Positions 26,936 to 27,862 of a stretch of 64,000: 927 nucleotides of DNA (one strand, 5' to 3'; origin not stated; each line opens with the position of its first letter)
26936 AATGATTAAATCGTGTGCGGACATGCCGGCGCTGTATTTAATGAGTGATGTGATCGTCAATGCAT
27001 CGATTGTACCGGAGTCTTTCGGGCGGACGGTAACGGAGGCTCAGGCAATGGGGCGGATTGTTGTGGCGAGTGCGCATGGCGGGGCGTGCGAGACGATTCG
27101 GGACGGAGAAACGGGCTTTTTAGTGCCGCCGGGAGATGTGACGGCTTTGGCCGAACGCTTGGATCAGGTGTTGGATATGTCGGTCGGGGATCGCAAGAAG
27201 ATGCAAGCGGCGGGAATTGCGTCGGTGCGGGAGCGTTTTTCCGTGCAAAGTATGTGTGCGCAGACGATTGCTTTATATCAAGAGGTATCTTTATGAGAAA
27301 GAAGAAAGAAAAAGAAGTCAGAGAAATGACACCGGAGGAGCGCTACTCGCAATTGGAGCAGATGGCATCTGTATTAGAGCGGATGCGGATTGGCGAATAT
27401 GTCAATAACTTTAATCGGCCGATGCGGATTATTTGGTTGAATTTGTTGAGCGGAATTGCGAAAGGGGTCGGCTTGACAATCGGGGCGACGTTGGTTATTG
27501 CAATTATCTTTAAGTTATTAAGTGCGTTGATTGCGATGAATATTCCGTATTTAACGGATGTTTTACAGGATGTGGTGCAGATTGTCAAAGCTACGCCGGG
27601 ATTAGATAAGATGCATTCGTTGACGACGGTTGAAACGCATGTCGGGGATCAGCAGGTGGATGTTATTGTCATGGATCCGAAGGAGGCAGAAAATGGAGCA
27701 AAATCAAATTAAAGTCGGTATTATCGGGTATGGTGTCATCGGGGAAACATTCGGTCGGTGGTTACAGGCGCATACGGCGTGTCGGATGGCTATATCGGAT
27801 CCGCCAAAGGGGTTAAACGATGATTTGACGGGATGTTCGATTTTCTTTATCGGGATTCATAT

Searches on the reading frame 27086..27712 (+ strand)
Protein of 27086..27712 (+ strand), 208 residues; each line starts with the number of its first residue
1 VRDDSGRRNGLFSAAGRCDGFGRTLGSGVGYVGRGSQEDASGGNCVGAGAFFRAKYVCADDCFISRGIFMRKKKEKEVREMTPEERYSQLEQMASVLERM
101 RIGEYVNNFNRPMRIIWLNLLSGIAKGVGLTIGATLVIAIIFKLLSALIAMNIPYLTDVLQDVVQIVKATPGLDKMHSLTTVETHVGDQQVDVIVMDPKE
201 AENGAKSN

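Call 8: search_protein_families(library=pfam, proteins=[window:27086-27712:+], max_evalue=0.01)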
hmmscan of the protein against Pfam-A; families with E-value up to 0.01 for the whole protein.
window:27086-27712:+ (208 aa): 1 family
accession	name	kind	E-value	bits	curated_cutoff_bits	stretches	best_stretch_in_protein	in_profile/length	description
PF18910.5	DUF5665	-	8.2e-15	55.1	27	1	112-168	2-56/56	Domain of unknown function (DUF5665)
